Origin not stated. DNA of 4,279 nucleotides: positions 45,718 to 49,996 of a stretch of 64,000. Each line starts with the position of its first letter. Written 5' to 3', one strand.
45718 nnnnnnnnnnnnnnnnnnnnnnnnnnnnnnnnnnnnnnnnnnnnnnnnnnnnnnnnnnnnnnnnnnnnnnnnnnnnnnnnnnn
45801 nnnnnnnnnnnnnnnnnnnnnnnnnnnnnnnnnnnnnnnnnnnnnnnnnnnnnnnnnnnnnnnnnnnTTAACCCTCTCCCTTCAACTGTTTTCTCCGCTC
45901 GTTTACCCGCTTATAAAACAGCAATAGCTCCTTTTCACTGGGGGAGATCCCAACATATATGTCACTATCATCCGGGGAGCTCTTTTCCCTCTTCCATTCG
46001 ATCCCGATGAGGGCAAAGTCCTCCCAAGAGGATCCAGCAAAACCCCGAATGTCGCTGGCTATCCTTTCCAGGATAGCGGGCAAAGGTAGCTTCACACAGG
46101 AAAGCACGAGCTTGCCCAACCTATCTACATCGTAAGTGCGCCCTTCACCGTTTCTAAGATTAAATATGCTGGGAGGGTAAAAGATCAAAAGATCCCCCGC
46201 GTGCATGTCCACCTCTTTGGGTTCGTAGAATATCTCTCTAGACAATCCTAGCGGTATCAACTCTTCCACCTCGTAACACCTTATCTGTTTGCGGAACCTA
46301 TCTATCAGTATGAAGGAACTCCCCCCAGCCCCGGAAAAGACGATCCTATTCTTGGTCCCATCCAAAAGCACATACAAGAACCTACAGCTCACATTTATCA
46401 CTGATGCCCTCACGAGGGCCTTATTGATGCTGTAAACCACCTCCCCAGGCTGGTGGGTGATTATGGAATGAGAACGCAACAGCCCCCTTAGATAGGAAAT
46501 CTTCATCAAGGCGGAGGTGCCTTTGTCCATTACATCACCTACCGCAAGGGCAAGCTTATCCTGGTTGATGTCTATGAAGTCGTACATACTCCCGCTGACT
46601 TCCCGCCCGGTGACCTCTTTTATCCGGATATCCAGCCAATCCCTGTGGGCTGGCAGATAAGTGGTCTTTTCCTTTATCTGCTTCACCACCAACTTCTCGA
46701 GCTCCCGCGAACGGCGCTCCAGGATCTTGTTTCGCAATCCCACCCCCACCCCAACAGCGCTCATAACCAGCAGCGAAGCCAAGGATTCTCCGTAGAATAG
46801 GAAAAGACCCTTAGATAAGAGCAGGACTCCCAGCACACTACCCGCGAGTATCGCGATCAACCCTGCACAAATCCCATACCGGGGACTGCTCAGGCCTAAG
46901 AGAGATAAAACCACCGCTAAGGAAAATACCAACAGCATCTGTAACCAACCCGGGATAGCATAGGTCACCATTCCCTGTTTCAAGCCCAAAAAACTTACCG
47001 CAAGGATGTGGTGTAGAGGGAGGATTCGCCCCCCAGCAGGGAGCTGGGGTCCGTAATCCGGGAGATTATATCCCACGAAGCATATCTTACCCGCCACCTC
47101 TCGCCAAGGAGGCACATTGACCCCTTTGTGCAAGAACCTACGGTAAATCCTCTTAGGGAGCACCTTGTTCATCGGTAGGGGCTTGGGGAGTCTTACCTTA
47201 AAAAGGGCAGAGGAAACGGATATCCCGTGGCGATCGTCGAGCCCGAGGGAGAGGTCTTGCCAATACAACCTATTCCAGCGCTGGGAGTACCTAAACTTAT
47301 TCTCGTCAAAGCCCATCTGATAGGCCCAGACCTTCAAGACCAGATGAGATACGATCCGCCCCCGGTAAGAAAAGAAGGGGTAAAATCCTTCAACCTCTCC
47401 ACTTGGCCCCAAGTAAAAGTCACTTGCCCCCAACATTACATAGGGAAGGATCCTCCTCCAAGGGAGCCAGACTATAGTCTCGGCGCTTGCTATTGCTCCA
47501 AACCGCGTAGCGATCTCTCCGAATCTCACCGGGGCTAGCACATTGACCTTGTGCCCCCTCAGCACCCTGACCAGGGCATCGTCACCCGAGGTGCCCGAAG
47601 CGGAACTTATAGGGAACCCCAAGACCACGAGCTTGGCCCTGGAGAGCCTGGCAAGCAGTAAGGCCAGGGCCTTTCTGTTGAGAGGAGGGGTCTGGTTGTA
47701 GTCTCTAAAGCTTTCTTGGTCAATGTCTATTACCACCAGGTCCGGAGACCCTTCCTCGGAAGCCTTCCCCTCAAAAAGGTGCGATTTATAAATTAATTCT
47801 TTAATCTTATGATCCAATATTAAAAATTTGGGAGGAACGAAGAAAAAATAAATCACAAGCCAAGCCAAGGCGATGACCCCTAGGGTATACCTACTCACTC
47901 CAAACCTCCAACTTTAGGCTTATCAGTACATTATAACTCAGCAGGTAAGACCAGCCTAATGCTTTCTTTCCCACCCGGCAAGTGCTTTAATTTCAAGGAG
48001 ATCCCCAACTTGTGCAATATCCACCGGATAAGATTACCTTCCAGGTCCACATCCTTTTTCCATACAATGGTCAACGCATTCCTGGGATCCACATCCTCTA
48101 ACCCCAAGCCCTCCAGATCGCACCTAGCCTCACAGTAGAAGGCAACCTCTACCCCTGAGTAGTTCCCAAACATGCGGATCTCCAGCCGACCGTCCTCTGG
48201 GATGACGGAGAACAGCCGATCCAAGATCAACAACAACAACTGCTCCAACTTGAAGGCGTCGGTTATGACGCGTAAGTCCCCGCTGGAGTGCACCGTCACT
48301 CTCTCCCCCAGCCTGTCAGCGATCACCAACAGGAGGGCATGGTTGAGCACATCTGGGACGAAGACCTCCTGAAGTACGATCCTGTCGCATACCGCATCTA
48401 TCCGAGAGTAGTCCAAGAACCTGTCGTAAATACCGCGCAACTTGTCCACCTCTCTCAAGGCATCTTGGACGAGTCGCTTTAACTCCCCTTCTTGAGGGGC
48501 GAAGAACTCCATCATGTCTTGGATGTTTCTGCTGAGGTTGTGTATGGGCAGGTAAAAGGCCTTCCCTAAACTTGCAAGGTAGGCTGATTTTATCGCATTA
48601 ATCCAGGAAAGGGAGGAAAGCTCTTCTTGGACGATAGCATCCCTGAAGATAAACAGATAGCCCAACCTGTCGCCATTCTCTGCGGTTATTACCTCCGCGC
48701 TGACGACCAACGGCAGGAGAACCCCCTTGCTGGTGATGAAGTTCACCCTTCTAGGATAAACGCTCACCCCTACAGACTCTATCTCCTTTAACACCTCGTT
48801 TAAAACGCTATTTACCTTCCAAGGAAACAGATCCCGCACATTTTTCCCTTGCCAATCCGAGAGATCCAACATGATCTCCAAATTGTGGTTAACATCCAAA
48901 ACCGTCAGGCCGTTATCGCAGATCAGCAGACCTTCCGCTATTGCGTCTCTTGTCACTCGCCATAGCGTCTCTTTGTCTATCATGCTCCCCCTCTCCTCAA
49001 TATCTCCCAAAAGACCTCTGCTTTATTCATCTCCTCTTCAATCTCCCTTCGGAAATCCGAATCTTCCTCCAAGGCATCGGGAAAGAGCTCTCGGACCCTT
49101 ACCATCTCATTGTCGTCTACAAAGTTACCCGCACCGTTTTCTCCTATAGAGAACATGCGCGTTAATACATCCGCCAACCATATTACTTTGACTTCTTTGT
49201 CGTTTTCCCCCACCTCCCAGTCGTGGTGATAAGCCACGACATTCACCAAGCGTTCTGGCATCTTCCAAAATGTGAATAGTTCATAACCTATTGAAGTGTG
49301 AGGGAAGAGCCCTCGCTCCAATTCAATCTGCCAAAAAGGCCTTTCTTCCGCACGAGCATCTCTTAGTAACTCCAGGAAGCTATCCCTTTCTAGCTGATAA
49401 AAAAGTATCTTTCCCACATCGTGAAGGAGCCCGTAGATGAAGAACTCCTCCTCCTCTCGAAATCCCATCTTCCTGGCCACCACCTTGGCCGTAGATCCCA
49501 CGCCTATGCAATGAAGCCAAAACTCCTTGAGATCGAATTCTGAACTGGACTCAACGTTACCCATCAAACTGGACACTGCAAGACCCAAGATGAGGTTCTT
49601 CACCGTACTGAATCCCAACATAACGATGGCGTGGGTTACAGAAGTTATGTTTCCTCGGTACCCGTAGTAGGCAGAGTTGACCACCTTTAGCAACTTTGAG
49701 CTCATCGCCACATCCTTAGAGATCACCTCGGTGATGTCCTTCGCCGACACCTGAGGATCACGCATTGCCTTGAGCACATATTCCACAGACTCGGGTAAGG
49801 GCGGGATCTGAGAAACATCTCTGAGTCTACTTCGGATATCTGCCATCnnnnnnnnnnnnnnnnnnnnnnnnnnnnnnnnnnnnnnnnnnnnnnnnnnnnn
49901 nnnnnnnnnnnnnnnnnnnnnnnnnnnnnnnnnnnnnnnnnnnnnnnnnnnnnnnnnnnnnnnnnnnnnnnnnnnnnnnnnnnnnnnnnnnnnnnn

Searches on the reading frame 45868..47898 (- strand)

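Call 76: search_protein_families(library=pfam, proteins=[window:45868-47898:-], max_evalue=0.00001)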
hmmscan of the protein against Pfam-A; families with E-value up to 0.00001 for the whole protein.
window:45868-47898:- (676 aa): 2 families
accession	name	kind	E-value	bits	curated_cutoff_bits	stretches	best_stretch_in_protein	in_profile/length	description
PF07228.17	SpoIIE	-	2.8e-21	76.8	25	1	446-635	2-191/192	Stage II sporulation protein E (SpoIIE)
PF05226.16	CHASE2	-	5e-10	39.8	26.3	1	15-284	6-202/257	CHASE2 domain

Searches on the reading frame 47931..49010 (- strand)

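Call 76: search_protein_families(library=pfam, proteins=[window:47931-49010:-], max_evalue=0.00001)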
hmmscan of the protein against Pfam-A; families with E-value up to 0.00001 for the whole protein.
window:47931-49010:- (359 aa): 1 family
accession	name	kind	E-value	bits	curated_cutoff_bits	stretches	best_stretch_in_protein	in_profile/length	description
PF13426.13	PAS_9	-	7.2e-07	29.9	27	1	26-124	2-100/103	PAS domain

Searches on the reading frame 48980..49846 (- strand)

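Call 76: search_protein_families(library=pfam, proteins=[window:48980-49846:-], max_evalue=0.00001)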
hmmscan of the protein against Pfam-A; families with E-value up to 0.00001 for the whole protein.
window:48980-49846:- (288 aa): 2 families
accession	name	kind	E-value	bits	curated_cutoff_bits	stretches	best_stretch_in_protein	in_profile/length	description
PF08668.18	HDOD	-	2.6e-57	193.9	22.9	1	14-209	1-195/196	HDOD domain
PF01966.28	HD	-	9.9e-12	45.6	22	1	112-231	4-116/116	HD domain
